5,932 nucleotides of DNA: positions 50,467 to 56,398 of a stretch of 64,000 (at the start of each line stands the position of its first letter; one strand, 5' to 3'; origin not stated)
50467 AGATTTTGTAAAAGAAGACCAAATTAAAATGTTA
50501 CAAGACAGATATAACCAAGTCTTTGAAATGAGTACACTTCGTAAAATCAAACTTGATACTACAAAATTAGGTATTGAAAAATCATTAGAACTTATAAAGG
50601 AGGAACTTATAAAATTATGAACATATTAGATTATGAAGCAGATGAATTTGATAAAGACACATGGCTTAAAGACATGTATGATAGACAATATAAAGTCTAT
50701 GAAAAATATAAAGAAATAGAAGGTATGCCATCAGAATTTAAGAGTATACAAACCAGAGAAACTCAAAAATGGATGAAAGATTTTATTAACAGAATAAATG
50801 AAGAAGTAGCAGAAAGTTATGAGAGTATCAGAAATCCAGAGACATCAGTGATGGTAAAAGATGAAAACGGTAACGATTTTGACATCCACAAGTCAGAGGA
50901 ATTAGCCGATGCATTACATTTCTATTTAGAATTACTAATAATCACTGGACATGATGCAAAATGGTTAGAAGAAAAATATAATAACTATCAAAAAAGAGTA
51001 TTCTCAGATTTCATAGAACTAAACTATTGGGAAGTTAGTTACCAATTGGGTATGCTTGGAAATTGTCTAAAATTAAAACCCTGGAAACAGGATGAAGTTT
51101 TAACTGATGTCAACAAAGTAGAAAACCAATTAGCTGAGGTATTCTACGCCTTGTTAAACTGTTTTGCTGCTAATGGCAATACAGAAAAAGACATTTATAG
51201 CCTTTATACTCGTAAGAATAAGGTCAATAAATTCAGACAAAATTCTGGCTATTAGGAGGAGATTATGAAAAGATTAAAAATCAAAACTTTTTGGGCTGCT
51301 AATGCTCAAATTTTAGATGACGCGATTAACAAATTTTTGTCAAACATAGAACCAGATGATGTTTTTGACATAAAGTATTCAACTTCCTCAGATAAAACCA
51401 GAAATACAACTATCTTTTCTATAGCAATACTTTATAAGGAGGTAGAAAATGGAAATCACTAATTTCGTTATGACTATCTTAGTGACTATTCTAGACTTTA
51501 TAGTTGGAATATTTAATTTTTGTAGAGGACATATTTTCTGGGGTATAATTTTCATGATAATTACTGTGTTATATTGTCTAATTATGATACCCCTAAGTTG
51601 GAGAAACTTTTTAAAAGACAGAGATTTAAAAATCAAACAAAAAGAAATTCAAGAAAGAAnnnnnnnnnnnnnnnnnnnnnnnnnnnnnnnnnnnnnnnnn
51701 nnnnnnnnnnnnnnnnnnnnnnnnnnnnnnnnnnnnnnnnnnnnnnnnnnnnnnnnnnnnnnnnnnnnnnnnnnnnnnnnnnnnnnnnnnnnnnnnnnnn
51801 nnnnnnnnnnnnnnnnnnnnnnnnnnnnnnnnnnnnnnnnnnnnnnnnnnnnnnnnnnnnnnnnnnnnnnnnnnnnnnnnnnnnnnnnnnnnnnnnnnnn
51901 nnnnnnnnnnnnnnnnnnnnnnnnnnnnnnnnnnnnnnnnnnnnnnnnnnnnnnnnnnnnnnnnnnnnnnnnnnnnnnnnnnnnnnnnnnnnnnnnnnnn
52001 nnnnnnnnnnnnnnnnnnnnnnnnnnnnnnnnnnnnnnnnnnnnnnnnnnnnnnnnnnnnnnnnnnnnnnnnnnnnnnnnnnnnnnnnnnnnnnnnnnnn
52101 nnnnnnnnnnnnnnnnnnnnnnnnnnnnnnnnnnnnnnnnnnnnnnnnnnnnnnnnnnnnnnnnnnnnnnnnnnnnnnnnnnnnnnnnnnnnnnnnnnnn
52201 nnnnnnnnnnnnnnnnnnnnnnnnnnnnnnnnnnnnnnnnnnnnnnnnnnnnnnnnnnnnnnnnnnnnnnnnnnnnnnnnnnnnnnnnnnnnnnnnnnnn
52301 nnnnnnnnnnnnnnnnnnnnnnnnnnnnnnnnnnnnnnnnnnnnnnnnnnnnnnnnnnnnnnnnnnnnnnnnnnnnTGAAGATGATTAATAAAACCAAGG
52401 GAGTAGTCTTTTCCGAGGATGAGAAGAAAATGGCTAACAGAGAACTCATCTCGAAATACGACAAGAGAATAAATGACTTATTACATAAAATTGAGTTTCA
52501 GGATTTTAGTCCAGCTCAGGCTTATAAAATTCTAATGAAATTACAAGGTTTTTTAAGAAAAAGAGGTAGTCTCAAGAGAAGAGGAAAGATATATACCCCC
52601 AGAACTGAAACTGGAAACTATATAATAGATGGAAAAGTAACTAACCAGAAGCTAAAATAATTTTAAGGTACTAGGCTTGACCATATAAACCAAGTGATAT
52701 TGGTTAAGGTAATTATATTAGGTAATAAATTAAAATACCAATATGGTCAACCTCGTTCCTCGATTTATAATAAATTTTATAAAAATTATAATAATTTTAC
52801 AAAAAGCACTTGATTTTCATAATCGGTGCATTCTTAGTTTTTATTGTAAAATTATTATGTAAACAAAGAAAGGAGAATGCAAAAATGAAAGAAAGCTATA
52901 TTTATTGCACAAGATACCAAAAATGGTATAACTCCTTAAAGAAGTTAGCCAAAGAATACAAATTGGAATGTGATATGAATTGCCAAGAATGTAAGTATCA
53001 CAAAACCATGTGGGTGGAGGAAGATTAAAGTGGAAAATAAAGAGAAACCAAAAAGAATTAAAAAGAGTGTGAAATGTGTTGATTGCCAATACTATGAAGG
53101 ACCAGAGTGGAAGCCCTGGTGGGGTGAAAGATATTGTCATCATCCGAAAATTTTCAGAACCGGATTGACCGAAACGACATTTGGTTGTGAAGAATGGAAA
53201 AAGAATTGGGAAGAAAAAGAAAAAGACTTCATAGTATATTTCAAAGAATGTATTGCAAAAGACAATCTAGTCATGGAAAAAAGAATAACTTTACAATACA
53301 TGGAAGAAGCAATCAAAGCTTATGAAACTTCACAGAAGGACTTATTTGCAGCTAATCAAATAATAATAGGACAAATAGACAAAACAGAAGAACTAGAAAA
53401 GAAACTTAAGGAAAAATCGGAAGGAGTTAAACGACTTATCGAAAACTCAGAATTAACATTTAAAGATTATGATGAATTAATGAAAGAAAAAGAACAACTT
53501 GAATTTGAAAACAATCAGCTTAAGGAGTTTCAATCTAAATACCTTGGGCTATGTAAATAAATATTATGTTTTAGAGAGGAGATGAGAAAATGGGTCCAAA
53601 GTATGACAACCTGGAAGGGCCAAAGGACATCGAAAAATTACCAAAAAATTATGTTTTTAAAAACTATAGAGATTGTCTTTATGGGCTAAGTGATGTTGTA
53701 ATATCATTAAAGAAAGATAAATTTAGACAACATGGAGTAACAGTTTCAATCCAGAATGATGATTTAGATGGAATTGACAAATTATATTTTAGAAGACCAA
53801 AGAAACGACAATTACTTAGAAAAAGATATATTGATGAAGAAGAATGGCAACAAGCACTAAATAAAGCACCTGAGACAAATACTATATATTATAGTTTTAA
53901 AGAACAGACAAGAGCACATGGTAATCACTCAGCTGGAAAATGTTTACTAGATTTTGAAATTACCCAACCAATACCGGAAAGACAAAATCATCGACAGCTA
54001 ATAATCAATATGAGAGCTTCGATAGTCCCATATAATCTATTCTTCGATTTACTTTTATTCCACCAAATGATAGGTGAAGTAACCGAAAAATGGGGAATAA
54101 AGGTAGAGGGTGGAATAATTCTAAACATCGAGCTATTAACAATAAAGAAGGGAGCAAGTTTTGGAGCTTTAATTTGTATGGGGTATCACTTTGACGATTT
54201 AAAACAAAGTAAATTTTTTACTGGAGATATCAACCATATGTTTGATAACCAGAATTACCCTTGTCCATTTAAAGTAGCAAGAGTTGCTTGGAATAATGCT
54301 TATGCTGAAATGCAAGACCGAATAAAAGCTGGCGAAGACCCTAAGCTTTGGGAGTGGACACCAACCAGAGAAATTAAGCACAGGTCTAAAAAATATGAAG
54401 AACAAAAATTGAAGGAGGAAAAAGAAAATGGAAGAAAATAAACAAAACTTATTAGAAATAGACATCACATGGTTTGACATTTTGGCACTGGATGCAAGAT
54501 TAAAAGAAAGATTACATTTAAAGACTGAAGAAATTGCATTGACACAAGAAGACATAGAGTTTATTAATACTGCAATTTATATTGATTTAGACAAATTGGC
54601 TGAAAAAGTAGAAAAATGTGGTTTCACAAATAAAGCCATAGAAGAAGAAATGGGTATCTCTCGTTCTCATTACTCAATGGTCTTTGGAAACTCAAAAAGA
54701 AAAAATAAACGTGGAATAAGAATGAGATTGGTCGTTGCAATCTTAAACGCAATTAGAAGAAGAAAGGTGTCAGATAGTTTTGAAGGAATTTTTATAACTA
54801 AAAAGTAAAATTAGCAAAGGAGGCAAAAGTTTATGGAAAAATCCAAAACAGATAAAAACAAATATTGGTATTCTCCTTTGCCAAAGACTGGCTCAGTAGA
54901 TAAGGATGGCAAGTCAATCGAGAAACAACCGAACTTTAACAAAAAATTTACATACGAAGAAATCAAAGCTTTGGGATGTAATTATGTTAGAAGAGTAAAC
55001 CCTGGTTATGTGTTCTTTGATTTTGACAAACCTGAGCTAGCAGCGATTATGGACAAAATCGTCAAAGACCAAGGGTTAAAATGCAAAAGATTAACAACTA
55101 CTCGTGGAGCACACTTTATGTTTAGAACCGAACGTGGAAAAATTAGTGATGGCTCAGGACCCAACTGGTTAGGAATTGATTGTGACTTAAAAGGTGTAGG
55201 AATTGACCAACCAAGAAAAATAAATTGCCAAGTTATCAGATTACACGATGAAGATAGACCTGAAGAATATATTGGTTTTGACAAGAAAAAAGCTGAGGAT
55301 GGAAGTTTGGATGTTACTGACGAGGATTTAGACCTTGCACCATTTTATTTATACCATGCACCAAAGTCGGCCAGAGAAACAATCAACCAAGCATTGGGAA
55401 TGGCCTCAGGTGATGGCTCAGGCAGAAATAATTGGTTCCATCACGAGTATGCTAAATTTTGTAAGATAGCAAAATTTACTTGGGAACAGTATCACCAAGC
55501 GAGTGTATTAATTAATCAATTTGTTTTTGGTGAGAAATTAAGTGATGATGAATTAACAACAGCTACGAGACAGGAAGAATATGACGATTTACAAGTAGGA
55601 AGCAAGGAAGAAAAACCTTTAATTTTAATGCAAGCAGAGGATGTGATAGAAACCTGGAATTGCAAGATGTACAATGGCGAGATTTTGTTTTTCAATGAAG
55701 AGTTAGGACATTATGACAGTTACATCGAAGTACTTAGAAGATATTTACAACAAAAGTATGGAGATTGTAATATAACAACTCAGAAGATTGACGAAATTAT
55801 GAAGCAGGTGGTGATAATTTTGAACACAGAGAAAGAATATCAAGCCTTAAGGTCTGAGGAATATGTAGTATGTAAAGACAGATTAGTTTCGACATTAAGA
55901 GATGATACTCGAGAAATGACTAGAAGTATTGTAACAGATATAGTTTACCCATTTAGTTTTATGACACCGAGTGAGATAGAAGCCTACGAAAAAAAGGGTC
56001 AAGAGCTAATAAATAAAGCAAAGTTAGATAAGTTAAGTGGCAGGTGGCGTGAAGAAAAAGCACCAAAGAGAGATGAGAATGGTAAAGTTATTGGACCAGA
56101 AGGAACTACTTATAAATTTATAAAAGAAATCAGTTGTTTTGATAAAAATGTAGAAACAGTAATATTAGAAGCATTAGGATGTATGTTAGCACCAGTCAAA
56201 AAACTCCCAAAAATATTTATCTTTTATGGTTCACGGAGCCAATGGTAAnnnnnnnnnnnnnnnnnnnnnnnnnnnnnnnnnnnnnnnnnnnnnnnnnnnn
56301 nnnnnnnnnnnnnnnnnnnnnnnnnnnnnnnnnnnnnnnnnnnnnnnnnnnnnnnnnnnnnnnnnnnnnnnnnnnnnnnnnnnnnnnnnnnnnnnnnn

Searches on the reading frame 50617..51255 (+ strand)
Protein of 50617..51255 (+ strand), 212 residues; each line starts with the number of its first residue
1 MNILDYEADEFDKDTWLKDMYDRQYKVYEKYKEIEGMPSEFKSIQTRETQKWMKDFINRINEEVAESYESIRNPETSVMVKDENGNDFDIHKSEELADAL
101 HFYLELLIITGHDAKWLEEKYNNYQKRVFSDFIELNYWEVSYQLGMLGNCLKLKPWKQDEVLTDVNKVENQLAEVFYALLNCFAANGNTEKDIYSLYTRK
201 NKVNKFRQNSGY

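Call 3: search_protein_families(library=pfam, proteins=[window:50617-51255:+], max_evalue=0.01)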
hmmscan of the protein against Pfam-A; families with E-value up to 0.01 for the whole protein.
window:50617-51255:+ (212 aa): 1 family
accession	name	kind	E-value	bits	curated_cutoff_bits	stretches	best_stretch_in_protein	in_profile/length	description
PF08761.16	dUTPase_2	-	3.9e-09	37.4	22.9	1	93-212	65-162/162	dUTPase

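Call 4: search_protein_families(library=phrogs, proteins=[window:50617-51255:+], max_evalue=0.001)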
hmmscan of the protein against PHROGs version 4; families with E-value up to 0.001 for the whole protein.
window:50617-51255:+ (212 aa): 2 families
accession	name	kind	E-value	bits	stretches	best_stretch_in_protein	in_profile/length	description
phrog_12184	-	other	9.1e-21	75.8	2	114-212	55-153/153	nucleotide pyrophosphohydrolase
phrog_173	-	DNA, RNA and nucleotide metabolism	1.8e-12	48.6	1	10-212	25-188/196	nucleoside triphosphate pyrophosphohydrolase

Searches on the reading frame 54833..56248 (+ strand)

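Call 3: search_protein_families(library=pfam, proteins=[window:54833-56248:+], max_evalue=0.01)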
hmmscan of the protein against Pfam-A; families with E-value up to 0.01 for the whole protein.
window:54833-56248:+ (471 aa): 0 families

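Call 4: search_protein_families(library=phrogs, proteins=[window:54833-56248:+], max_evalue=0.001)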
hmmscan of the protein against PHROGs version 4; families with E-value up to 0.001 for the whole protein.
window:54833-56248:+ (471 aa): 1 family
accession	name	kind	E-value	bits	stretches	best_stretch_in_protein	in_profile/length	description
phrog_864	-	DNA, RNA and nucleotide metabolism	1.3e-14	54.7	1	26-332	18-279/1064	DNA primase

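Call 6: search_protein_families(library=ncbifam, proteins=[window:54833-56248:+], max_evalue=1)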
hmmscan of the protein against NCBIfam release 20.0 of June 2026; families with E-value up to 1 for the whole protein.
window:54833-56248:+ (471 aa): 1 family
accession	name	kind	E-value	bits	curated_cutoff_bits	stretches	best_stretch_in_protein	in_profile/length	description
TIGR04165.1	methano_modCys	hypoth_equivalog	0.05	13.9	60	1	15-52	9-45/50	TIGR04165 family Cys-rich peptide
